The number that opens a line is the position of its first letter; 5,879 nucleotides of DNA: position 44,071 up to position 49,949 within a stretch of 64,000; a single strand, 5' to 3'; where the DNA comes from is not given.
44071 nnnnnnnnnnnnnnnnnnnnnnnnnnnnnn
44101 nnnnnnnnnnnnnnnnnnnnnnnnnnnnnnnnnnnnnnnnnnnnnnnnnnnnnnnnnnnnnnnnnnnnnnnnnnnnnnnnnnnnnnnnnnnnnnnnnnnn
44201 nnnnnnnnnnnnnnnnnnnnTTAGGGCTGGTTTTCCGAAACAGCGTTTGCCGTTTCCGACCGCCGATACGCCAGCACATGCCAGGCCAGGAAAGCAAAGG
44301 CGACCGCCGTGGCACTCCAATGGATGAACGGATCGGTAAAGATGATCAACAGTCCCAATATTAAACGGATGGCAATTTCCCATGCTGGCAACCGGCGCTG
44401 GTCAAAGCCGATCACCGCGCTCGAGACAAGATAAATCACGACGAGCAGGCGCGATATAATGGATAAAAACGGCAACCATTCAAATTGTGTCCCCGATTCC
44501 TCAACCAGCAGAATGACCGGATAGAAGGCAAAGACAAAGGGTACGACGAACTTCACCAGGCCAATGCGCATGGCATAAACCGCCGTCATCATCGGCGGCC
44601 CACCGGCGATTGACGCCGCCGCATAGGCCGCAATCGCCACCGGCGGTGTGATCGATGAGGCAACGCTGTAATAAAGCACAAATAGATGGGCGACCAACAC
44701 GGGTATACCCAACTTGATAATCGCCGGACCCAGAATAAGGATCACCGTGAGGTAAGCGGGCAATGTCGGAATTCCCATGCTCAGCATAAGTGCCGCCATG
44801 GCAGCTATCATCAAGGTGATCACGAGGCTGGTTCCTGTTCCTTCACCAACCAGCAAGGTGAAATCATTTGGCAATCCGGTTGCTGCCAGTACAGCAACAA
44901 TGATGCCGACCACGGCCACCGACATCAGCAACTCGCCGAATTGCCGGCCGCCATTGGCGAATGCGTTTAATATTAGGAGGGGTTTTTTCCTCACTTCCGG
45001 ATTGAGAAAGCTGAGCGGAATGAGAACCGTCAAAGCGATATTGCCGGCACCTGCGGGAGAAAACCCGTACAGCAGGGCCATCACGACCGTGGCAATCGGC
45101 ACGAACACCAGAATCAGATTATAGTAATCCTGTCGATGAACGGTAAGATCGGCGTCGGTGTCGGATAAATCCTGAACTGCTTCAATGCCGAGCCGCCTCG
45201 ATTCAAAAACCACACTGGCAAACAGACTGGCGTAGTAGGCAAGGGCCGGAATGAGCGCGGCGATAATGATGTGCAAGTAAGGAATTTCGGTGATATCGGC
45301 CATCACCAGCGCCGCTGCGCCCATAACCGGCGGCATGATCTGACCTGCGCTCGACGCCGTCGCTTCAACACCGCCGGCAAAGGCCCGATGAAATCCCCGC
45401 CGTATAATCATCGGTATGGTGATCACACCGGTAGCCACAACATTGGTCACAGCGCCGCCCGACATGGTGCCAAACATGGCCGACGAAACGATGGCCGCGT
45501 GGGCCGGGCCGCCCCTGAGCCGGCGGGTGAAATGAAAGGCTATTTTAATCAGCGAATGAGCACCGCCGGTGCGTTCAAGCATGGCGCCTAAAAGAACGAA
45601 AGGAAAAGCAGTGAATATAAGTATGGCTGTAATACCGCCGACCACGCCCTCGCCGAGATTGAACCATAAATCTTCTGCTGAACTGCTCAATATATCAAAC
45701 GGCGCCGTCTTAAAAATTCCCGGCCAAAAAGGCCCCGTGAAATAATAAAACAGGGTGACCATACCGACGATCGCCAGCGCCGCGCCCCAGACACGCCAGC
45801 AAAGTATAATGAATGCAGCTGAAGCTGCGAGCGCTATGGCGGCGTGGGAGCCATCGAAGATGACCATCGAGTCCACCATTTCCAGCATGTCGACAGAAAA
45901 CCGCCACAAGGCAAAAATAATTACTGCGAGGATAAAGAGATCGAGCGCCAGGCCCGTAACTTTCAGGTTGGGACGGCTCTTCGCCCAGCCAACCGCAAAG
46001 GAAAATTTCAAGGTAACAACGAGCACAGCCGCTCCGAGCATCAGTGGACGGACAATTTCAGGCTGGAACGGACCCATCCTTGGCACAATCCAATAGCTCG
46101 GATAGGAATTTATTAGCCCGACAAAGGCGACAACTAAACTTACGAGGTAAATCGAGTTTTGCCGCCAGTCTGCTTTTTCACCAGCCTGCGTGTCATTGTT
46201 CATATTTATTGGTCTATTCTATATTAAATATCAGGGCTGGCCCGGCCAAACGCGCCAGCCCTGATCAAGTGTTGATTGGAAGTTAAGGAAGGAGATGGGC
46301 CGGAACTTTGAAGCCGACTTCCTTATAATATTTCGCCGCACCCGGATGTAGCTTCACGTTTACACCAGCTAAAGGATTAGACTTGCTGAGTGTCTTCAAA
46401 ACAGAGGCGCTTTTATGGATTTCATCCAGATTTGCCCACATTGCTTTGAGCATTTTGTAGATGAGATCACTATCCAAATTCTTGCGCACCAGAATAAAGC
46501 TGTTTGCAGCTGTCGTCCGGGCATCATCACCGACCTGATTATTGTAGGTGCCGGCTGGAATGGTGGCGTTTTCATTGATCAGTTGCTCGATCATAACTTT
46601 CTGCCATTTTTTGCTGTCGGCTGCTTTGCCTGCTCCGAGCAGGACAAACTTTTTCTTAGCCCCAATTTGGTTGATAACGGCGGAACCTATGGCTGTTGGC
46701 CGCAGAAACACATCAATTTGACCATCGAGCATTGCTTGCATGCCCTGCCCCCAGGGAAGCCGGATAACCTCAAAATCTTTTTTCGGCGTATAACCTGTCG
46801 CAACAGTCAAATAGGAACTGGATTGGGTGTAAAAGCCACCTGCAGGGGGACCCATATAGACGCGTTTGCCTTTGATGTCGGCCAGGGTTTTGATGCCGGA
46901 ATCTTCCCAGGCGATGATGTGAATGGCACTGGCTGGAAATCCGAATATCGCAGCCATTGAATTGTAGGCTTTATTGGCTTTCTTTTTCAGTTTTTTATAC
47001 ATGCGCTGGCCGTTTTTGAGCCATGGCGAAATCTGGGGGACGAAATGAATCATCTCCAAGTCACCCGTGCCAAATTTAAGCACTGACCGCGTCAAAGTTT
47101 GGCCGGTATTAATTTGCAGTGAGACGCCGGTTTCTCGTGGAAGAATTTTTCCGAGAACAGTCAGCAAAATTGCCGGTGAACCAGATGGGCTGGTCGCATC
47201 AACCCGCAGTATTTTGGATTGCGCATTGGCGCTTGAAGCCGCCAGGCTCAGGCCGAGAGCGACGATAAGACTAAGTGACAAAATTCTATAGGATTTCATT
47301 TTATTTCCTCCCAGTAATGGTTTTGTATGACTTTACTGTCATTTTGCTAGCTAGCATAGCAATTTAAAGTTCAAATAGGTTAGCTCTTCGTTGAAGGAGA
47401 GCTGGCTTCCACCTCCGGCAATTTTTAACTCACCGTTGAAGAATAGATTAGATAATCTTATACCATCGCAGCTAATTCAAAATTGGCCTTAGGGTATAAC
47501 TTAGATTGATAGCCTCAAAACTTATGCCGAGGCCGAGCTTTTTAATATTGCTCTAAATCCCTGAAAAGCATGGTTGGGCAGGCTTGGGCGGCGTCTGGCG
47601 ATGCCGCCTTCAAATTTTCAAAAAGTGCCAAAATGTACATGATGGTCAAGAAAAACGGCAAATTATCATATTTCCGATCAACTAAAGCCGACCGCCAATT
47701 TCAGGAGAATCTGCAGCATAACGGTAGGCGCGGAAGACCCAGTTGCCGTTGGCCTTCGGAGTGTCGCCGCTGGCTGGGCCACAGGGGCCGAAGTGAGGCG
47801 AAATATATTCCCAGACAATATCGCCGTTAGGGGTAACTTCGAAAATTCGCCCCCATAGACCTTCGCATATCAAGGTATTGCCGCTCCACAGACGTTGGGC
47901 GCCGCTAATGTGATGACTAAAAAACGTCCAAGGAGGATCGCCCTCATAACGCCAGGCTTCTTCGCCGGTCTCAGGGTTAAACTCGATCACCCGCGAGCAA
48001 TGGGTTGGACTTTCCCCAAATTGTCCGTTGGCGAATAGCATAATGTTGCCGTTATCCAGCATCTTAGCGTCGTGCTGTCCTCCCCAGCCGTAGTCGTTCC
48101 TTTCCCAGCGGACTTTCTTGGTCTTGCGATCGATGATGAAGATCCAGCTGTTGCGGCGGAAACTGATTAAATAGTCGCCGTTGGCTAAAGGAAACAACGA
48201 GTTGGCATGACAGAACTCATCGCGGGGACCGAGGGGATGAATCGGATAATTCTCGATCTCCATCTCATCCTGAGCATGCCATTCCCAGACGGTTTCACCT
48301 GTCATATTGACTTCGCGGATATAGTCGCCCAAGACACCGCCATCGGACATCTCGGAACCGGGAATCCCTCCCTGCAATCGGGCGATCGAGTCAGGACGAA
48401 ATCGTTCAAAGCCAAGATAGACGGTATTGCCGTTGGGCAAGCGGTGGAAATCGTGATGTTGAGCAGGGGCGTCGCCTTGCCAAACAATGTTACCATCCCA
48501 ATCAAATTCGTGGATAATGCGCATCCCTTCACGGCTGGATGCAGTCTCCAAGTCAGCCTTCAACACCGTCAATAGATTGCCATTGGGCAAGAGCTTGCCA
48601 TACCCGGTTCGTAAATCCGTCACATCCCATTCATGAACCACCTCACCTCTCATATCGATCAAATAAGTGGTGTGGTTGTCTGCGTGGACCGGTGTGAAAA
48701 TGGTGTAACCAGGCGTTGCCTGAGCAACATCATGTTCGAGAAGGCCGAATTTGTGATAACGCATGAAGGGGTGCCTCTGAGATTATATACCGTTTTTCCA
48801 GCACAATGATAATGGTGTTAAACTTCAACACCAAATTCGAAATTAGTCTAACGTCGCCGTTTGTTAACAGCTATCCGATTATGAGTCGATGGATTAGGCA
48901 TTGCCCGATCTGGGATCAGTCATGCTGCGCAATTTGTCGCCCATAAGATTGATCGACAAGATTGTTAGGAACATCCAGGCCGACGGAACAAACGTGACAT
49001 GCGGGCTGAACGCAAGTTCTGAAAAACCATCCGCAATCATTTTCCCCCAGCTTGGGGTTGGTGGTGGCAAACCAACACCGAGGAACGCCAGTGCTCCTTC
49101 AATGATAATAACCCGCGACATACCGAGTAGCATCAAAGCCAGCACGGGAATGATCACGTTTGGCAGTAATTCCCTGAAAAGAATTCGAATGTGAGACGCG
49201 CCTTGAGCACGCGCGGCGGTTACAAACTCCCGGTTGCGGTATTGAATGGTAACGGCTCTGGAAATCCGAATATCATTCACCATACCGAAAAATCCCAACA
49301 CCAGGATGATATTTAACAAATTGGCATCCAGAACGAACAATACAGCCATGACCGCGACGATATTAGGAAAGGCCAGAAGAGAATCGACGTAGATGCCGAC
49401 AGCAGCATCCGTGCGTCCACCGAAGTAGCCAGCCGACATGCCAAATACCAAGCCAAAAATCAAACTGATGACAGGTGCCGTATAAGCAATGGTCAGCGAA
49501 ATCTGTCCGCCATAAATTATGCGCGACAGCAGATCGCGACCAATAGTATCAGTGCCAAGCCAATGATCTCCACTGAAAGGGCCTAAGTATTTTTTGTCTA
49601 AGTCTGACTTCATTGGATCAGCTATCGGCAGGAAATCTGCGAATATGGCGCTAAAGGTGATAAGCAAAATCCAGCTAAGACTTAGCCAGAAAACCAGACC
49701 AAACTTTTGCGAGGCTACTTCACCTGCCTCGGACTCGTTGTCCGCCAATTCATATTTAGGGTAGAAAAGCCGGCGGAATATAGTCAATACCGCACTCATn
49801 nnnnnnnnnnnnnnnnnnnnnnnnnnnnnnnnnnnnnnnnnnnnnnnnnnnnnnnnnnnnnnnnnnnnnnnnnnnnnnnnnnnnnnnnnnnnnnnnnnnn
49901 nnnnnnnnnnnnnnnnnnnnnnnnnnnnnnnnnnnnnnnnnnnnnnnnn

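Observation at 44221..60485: Four-box LysR regulon joining two leaderless sulfotransferases, a peptidase, a deacylase, an aminotransferase, a TPP enzyme and two importers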

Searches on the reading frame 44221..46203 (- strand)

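Call 4: search_protein_families(library=pfam, proteins=[window:44221-46203:-])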
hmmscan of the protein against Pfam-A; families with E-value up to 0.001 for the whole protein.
window:44221-46203:- (660 aa): 1 family
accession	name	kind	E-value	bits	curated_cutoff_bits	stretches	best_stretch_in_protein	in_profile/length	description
PF06808.19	DctM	-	1.1e-66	225.8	23.8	1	133-567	8-407/413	Tripartite ATP-independent periplasmic transporter, DctM component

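Call 9: search_protein_families(library=ncbifam, proteins=[window:44221-46203:-], max_evalue=0.00001)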
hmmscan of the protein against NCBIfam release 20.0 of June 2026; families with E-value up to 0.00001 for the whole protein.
window:44221-46203:- (660 aa): 2 families
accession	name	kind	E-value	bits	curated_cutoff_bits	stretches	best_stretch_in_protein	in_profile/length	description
TIGR02123.1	TRAP_fused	subfamily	3.7e-127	425.6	320.65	1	23-646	3-612/615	TRAP transporter fused permease subunit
TIGR00786.1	dctM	subfamily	1e-25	90.4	268.45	1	198-566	41-393/405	TRAP transporter large permease subunit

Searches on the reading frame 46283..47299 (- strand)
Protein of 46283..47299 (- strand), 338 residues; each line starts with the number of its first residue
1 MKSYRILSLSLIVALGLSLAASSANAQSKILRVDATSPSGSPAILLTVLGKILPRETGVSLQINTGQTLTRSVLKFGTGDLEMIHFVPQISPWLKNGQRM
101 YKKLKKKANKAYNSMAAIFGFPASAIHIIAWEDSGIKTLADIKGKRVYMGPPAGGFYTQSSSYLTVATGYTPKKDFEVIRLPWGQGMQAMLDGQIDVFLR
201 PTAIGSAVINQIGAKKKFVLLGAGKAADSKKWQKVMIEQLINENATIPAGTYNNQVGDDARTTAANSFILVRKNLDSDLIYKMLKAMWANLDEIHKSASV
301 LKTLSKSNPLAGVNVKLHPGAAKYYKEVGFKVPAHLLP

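Call 4: search_protein_families(library=pfam, proteins=[window:46283-47299:-])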
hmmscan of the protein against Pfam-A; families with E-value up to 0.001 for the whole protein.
window:46283-47299:- (338 aa): 3 families
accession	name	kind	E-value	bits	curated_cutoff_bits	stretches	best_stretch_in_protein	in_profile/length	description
PF16868.10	NMT1_3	-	1.1e-42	147.1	27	1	109-329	76-289/289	NMT1-like family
PF12974.12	Phosphonate-bd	-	1.2e-05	25.3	27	1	49-178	19-139/242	ABC transporter, phosphonate, periplasmic substrate-binding protein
PF09084.16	NMT1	-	0.00033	21.1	20.5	1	123-199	72-145/216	NMT1/THI5 like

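Call 9: search_protein_families(library=ncbifam, proteins=[window:46283-47299:-], max_evalue=0.00001)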
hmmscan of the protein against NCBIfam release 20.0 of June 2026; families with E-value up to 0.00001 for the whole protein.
window:46283-47299:- (338 aa): 2 families
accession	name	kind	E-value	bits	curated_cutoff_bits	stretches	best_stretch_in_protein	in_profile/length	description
TIGR02122.1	TRAP_TAXI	subfamily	4e-43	147.5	84.35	1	1-329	1-320/320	TAXI family TRAP transporter solute-binding subunit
TIGR01728.1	SsuA_fam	subfamily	9.6e-07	28.3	163.5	1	118-215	75-171/290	aliphatic sulfonate ABC transporter substrate-binding protein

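Call 56: search_solved_structures(query=window:46283-47299:-, max_evalue=0.00001)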
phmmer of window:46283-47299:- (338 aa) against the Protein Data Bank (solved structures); distinct sequences matched with E-value up to 0.00001: 7.
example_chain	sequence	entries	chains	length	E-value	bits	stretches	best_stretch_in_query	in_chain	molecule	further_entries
1us4_A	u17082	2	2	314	1.4e-24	90.3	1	46-330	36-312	PUTATIVE GLUR0 LIGAND BINDING CORE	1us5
8u79_A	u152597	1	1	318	2.4e-24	89.5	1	74-330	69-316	Immunogenic protein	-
9ibo_A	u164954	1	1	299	7.2e-18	68.3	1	110-330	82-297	TAXI family TRAP transporter solute-binding subunit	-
8s4j_A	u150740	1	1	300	7.3e-18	68.3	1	110-330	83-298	TAXI family TRAP transporter solute-binding subunit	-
9oz4_A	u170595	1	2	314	2.2e-17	66.7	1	95-330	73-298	TRAP transporter solute receptor, TAXI family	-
4ddd_A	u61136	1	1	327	2.1e-16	63.4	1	61-329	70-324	Immunogenic protein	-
9ibp_A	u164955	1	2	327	5.7e-16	62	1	135-338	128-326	Immunogenic protein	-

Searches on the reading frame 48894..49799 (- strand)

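Call 4: search_protein_families(library=pfam, proteins=[window:48894-49799:-])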
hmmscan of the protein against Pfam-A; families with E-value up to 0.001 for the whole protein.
window:48894-49799:- (301 aa): 1 family
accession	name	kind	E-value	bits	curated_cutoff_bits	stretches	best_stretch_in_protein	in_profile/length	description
PF00528.27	BPD_transp_1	-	3.1e-22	79.6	26.4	1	116-297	1-181/184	Binding-protein-dependent transport system inner membrane component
